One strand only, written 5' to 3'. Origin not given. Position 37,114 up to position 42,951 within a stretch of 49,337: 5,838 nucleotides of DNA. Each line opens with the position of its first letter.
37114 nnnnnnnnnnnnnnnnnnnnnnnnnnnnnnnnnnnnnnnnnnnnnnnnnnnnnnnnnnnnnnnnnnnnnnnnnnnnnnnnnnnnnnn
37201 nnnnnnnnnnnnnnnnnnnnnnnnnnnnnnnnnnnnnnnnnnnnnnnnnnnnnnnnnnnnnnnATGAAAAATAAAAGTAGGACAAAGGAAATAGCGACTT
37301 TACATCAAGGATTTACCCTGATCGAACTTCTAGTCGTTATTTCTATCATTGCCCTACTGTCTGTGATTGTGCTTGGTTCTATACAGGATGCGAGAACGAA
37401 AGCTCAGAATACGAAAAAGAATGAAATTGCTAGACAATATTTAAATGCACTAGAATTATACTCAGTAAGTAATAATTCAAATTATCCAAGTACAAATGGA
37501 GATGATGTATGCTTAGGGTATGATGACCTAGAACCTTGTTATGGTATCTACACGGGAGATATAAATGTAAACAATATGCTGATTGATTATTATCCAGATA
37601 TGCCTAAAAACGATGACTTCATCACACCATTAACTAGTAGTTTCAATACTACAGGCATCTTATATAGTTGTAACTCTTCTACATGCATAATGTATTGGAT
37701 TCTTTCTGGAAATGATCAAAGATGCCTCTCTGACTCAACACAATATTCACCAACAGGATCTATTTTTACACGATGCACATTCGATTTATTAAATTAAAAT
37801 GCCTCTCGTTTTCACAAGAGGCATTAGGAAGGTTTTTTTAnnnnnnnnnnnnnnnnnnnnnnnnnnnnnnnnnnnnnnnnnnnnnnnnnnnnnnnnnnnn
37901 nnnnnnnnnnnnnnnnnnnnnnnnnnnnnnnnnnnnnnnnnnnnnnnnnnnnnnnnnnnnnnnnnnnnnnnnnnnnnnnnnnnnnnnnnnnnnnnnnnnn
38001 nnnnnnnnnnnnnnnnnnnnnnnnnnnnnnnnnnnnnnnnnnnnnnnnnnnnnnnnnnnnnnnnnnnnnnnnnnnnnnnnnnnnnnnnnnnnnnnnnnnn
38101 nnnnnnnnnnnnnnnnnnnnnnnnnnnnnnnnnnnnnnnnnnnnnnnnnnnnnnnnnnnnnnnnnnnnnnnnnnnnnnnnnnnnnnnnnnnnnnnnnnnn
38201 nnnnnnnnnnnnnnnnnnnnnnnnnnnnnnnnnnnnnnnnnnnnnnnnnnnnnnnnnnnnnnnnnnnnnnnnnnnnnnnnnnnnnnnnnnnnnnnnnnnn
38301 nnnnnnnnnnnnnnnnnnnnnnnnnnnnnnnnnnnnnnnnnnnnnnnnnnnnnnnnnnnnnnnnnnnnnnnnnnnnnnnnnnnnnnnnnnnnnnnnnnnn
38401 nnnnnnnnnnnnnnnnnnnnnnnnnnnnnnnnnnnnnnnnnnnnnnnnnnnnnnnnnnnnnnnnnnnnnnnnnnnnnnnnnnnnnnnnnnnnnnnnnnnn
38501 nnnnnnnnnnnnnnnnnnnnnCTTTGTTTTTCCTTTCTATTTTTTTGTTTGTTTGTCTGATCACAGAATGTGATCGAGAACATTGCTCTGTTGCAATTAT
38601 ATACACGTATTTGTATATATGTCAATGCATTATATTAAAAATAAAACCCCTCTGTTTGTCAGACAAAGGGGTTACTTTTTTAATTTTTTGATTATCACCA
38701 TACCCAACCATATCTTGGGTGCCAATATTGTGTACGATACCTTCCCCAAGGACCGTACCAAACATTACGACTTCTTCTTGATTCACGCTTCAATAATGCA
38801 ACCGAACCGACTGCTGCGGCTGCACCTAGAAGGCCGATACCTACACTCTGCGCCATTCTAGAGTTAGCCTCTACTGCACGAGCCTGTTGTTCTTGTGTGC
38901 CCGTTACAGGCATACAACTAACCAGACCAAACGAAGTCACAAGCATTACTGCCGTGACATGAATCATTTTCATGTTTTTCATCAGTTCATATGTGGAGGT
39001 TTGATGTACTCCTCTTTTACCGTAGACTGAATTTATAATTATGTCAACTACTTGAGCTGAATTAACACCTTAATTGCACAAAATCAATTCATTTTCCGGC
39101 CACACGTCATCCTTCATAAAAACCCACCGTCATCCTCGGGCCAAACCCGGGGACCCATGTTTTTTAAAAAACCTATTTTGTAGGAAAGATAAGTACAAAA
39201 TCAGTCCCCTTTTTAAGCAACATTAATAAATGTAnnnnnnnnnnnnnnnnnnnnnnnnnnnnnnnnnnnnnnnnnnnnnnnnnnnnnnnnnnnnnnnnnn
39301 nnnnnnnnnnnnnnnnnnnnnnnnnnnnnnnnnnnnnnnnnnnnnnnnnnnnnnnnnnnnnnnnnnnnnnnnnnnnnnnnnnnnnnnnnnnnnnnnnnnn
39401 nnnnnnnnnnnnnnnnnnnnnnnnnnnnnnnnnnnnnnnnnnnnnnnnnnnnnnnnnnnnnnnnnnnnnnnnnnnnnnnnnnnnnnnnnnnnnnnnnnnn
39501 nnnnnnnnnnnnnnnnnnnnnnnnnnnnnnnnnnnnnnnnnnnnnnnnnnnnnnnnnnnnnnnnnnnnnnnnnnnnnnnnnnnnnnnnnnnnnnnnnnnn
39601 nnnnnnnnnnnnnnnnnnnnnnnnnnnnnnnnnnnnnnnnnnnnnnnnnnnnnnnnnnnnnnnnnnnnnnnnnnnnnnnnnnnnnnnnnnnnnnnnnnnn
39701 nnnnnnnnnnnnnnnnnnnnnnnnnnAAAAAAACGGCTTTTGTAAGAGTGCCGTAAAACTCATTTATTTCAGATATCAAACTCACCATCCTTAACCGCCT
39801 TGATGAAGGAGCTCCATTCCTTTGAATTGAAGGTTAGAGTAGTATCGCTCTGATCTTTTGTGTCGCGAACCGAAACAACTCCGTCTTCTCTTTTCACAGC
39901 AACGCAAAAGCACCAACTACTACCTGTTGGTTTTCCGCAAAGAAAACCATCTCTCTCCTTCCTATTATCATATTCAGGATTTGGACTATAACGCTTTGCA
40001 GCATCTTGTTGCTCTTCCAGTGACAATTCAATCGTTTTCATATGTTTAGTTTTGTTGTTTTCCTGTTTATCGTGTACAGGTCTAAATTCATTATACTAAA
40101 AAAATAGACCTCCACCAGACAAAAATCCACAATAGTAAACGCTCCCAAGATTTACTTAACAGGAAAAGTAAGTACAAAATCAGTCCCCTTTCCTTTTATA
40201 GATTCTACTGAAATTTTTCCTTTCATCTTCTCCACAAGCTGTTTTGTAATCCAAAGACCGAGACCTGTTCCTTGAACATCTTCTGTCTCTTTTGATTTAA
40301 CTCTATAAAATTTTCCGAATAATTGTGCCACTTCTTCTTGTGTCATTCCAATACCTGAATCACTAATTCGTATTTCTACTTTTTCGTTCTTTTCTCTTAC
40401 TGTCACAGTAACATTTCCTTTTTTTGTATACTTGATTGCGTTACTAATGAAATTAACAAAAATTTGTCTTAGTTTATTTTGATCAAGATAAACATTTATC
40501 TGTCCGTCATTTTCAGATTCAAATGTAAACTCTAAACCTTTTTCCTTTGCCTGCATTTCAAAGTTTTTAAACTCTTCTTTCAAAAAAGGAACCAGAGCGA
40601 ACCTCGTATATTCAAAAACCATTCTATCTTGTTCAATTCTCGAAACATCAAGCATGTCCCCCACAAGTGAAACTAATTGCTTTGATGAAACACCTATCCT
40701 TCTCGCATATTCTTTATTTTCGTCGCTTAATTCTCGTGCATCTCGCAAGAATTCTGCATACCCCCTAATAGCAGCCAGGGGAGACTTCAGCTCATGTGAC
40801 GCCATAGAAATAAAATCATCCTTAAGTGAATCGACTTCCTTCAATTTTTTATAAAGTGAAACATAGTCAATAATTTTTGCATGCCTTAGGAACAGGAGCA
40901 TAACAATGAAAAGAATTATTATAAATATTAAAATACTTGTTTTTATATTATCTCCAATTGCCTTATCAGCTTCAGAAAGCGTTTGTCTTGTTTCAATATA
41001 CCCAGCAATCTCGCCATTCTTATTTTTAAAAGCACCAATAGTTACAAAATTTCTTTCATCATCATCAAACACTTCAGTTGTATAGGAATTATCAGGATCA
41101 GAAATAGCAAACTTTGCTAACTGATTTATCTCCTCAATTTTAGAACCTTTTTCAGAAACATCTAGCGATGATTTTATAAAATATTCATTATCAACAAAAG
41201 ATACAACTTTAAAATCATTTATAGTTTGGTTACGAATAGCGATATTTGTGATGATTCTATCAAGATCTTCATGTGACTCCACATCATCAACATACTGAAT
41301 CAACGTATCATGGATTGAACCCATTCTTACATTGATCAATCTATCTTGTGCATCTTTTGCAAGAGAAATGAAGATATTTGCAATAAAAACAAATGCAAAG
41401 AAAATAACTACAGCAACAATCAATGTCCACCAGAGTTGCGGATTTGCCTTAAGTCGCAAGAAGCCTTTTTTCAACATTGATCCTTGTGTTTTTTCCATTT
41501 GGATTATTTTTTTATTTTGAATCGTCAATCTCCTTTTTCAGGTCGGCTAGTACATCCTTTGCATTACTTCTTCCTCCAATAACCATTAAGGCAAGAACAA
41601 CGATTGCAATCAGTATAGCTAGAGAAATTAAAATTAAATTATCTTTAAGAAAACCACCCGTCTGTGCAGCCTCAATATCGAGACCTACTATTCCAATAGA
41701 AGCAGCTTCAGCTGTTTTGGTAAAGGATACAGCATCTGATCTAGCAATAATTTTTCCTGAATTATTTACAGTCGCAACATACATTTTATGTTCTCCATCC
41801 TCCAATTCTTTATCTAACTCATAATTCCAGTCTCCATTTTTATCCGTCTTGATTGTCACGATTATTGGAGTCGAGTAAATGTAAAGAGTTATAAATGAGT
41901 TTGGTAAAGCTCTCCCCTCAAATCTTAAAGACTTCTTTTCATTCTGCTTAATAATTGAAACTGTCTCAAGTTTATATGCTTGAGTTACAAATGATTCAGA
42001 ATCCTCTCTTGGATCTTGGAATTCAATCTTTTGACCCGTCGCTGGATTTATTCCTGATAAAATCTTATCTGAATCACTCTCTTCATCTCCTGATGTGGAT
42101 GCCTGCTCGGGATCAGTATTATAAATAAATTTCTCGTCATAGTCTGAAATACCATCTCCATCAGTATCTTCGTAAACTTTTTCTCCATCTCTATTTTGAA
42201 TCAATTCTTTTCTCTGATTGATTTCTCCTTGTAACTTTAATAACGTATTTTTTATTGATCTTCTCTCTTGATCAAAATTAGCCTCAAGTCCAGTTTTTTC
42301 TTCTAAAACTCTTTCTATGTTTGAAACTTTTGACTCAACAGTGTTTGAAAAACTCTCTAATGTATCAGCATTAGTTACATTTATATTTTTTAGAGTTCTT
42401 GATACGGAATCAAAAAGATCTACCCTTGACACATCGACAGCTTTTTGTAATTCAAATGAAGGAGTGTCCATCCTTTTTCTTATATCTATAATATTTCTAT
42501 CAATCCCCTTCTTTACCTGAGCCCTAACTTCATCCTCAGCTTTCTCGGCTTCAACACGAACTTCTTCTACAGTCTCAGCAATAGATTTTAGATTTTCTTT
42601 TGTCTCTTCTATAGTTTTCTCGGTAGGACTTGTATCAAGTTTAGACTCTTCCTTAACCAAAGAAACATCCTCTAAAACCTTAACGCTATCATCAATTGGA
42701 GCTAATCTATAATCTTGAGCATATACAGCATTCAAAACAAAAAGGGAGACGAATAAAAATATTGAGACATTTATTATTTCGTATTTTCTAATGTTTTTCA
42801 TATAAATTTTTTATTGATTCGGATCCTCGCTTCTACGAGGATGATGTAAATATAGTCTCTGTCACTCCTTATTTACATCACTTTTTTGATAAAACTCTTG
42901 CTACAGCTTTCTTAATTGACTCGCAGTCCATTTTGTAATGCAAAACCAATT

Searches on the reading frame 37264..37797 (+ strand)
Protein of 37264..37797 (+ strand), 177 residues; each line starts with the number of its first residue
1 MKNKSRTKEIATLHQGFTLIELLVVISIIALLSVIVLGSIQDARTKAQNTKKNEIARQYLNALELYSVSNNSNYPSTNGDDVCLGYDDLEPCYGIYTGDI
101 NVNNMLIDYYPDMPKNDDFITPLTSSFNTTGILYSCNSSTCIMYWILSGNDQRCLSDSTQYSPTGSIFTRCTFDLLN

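Call 71: search_protein_families(library=pfam, proteins=[window:37264-37797:+])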
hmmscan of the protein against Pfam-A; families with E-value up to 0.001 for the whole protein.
window:37264-37797:+ (177 aa): 1 family
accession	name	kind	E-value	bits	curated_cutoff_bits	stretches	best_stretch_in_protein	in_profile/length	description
PF07963.17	N_methyl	-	7.6e-07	28.9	21.2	1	14-37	4-27/27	Prokaryotic N-terminal methylation motif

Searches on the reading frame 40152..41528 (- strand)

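Call 71: search_protein_families(library=pfam, proteins=[window:40152-41528:-])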
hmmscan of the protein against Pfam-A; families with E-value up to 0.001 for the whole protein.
window:40152-41528:- (458 aa): 4 families
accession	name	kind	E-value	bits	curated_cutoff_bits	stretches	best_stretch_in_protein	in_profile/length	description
PF02518.31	HATPase_c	-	8.6e-31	107.1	26.4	1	349-457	2-109/111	Histidine kinase-, DNA gyrase B-, and HSP90-like ATPase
PF00512.31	HisKA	-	1.4e-19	70.3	26.9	1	236-300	2-65/66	His Kinase A (phospho-acceptor) domain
PF13581.12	HATPase_c_2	-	4.9e-07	30.2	27.4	1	361-452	40-124/127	Histidine kinase-like ATPase domain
PF13589.12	HATPase_c_3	-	0.00041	20.8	25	1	358-424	8-76/137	Histidine kinase-, DNA gyrase B-, and HSP90-like ATPase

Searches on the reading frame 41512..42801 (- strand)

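Call 72: search_protein_families(library=pfam, proteins=[window:41512-42801:-])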
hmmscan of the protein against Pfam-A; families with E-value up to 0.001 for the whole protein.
window:41512-42801:- (429 aa): 2 families
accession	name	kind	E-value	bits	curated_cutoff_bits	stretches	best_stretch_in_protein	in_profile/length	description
PF19077.6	Big_13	-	3.7e-07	31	27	1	289-355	26-94/102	Bacterial Ig-like domain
PF18884.5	TSP3_bac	-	6e-07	29.6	25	1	212-231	1-19/22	Bacterial TSP3 repeat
